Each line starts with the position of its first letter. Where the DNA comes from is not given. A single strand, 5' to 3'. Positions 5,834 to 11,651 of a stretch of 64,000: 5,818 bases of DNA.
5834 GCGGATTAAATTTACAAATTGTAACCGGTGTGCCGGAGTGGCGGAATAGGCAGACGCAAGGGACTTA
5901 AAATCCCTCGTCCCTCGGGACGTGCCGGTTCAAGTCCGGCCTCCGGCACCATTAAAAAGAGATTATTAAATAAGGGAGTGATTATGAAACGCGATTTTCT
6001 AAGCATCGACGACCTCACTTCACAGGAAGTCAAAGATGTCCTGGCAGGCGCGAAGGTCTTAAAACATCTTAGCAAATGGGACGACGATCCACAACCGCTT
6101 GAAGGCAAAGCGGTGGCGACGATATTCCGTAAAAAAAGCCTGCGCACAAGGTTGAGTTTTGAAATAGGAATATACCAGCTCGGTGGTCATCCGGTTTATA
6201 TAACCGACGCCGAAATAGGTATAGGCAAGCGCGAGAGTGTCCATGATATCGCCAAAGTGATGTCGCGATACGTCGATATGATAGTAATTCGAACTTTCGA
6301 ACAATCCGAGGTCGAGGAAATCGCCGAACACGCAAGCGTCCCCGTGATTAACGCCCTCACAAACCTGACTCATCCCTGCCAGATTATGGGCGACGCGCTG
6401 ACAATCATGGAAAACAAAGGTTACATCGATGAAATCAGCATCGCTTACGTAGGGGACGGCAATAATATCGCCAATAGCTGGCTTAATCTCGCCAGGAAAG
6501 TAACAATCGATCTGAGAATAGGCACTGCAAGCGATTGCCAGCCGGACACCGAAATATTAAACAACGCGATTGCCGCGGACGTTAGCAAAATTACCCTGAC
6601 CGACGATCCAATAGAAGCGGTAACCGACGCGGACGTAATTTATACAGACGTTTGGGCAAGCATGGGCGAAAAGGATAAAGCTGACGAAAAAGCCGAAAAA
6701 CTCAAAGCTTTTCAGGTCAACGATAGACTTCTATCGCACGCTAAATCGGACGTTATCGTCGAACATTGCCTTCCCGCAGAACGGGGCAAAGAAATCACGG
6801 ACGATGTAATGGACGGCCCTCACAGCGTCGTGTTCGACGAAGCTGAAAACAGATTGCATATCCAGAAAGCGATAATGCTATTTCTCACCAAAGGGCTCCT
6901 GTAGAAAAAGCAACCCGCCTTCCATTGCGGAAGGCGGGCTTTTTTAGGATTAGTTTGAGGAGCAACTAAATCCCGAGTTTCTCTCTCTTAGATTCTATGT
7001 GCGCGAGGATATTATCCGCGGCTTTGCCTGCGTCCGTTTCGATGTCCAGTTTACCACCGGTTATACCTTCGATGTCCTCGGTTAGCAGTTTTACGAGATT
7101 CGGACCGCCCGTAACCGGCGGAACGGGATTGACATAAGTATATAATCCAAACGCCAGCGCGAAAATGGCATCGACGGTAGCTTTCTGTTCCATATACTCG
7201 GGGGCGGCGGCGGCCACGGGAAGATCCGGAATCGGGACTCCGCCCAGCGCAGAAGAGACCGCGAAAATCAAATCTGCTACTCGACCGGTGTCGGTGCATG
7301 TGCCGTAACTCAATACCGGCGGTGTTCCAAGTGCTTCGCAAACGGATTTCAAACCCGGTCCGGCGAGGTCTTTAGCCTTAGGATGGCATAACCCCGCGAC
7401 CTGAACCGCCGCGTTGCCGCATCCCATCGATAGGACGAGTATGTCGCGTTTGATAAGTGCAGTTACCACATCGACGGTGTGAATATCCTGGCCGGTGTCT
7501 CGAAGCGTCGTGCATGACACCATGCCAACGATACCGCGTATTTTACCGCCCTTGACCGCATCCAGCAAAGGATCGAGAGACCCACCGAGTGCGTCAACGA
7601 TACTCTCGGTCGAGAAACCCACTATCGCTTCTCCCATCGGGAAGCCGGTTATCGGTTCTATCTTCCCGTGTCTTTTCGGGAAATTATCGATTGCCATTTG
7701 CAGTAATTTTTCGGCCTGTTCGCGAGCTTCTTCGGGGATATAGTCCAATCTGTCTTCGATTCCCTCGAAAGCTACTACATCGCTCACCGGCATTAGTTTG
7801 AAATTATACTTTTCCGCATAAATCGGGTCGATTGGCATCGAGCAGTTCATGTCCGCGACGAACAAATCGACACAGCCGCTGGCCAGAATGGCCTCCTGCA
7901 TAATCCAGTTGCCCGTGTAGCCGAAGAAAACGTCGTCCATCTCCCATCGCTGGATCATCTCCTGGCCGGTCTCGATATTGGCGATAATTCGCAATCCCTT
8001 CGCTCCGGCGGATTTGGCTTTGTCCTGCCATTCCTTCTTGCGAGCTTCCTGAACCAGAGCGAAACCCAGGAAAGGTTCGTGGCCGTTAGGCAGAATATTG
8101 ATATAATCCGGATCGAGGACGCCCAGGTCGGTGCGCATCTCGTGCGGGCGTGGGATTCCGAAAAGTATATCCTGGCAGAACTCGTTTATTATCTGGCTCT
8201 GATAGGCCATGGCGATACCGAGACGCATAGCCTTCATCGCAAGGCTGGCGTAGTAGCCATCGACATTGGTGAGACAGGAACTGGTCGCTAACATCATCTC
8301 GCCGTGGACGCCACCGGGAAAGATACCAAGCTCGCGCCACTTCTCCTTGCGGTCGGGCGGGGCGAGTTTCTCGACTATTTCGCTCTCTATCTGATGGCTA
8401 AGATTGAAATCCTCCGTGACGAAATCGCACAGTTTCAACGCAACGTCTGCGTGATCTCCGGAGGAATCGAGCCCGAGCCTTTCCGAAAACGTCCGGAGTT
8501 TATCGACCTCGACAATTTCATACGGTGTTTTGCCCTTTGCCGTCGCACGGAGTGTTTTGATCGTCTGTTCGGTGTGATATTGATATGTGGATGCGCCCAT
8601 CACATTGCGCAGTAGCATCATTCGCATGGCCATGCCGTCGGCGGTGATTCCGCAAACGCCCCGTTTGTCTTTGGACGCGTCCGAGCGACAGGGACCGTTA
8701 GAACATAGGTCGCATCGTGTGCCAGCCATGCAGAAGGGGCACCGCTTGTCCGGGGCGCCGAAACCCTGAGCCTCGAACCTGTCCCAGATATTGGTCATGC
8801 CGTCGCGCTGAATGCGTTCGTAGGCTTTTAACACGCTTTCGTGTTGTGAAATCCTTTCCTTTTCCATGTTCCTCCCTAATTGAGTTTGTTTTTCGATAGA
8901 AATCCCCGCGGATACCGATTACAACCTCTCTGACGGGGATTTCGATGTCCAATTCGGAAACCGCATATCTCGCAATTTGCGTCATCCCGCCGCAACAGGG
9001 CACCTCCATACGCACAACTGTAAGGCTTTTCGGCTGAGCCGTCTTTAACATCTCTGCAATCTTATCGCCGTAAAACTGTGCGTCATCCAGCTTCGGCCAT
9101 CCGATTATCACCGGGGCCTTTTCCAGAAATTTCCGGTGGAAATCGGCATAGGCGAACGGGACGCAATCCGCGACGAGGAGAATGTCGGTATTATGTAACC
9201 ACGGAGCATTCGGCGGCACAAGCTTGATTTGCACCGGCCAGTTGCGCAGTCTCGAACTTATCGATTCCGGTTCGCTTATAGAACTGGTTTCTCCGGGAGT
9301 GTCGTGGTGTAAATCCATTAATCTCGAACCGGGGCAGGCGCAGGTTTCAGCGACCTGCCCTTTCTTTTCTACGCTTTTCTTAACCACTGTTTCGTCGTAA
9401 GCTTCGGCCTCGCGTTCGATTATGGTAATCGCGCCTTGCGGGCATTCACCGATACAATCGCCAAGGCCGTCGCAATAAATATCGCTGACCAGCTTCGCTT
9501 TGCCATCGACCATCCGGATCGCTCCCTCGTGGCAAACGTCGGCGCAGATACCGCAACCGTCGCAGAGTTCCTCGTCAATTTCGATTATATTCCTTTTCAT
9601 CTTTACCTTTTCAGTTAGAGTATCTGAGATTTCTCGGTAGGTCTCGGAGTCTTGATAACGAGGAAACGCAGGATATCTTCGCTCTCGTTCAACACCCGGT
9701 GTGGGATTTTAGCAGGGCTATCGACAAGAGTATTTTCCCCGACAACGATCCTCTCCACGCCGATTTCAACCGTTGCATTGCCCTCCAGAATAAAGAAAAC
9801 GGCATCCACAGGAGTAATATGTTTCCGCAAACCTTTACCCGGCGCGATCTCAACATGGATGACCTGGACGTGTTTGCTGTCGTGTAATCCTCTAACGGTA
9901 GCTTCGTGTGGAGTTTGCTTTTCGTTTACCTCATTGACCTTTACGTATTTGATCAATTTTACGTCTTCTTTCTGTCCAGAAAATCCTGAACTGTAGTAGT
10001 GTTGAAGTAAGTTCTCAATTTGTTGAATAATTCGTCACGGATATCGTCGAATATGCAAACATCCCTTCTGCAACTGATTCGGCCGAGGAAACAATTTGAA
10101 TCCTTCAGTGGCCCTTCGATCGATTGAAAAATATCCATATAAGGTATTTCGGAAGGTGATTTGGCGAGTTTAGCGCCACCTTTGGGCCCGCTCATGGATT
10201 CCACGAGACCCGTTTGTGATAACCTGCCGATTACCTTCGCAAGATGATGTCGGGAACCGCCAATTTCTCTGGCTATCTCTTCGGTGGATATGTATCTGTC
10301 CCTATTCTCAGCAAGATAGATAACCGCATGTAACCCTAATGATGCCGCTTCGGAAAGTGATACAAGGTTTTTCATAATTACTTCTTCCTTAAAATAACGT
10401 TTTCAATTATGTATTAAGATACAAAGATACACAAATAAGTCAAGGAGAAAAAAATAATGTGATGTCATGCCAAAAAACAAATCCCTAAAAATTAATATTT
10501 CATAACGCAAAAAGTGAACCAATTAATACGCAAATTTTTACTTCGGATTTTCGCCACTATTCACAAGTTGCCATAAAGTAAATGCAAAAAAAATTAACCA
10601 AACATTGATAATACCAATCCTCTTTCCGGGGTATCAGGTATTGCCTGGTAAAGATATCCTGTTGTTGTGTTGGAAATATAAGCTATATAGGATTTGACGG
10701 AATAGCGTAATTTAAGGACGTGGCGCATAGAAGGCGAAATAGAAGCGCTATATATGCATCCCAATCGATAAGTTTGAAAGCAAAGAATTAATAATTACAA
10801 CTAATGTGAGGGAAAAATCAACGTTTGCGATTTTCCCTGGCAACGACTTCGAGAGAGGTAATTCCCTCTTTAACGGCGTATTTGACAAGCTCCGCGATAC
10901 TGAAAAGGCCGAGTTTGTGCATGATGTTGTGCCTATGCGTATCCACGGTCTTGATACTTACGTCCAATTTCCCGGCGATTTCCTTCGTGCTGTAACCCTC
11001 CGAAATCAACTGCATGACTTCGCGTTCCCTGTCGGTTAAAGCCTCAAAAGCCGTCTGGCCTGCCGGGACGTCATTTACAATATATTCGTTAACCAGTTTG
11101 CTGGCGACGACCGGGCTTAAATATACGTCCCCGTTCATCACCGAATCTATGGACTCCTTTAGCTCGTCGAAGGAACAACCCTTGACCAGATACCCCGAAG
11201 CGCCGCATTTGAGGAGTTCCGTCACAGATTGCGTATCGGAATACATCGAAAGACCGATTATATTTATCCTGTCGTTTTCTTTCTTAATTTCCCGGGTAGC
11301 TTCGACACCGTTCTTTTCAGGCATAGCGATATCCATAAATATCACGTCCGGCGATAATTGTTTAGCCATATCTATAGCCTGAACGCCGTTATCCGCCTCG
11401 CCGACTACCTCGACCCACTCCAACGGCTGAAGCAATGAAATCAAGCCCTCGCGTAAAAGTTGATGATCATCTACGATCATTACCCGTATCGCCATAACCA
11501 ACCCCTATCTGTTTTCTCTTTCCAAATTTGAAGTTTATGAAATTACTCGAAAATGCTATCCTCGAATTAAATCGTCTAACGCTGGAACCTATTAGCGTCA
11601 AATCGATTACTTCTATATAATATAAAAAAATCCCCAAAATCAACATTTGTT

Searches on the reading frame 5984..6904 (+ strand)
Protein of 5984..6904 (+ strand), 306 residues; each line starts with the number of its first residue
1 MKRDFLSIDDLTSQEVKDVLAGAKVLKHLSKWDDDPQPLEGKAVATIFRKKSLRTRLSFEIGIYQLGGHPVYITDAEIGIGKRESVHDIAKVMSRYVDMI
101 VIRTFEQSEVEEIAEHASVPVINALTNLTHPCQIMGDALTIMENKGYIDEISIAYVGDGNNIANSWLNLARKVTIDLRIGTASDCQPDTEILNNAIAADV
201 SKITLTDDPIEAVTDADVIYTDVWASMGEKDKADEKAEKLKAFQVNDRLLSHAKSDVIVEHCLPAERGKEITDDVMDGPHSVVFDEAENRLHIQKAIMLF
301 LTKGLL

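Call 21: search_protein_families(library=pfam, proteins=[window:5984-6904:+])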
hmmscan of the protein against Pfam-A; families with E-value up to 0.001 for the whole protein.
window:5984-6904:+ (306 aa): 2 families
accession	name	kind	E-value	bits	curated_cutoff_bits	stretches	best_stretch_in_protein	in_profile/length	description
PF00185.30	OTCace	-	4.7e-54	183.1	29.4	1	150-300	2-156/157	Aspartate/ornithine carbamoyltransferase, Asp/Orn binding domain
PF02729.26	OTCace_N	-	2.9e-47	160.9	29.9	1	3-143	1-148/148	Aspartate/ornithine carbamoyltransferase, carbamoyl-P binding domain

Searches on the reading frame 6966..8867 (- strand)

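Call 21: search_protein_families(library=pfam, proteins=[window:6966-8867:-])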
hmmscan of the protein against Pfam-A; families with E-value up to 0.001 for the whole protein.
window:6966-8867:- (633 aa): 1 family
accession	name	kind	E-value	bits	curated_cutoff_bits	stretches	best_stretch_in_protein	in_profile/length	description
PF03063.25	Prismane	-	1.1e-139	466.9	27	1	52-613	3-512/513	Prismane/CO dehydrogenase family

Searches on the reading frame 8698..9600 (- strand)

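Call 21: search_protein_families(library=pfam, proteins=[window:8698-9600:-])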
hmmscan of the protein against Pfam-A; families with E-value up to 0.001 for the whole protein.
window:8698-9600:- (300 aa): 7 families
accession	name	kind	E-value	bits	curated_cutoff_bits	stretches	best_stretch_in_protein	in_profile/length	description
PF00037.32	Fer4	-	1.3e-08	34.8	21.1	1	6-29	1-24/24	4Fe-4S binding domain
PF12837.12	Fer4_6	-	2.7e-07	30.7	25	1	5-28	1-24/24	4Fe-4S binding domain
PF12838.12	Fer4_7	-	2.8e-06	28.1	27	1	13-57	2-52/52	4Fe-4S dicluster domain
PF13187.11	Fer4_9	-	3.1e-06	27.6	27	1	13-58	2-52/52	4Fe-4S dicluster domain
PF13237.11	Fer4_10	-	2.3e-05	24.7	25.5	1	6-54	2-53/53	4Fe-4S dicluster domain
PF25160.1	LdpA_Fe-S-bd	-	0.00078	19.6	27.6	0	8-31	23-46/49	LdpA Fe-S cluster-binding domain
PF14697.11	Fer4_21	-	0.00088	19.8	35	1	7-59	2-58/59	4Fe-4S dicluster domain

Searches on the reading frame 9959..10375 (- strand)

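Call 21: search_protein_families(library=pfam, proteins=[window:9959-10375:-])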
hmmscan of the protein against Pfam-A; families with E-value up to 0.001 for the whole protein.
window:9959-10375:- (138 aa): 2 families
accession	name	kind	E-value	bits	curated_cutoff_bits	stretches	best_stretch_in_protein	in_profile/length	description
PF02082.26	Rrf2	-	1.2e-26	93.8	30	1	7-134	1-131/132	Iron-dependent Transcriptional regulator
PF03444.21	HrcA_DNA-bdg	-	6.5e-06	26.2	21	1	15-68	10-63/79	Winged helix-turn-helix transcription repressor, HrcA DNA-binding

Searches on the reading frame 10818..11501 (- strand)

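Call 21: search_protein_families(library=pfam, proteins=[window:10818-11501:-])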
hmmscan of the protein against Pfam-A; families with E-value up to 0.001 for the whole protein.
window:10818-11501:- (227 aa): 5 families
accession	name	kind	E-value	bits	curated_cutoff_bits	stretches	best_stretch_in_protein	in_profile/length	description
PF00072.30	Response_reg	-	9.8e-30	103.4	30.2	1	7-118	1-110/111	Response regulator receiver domain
PF00196.25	GerE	-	6.3e-20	71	23.5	1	154-209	2-57/57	Bacterial regulatory proteins, luxR family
PF08281.18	Sigma70_r4_2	-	1.7e-08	34.4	25.7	1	150-194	6-51/54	Sigma-70, region 4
PF04545.22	Sigma70_r4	-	5.6e-06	26.2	24.1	1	151-197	1-48/50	Sigma-70, region 4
PF13384.12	HTH_23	-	0.00039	20.6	24.6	1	160-191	8-39/50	Homeodomain-like domain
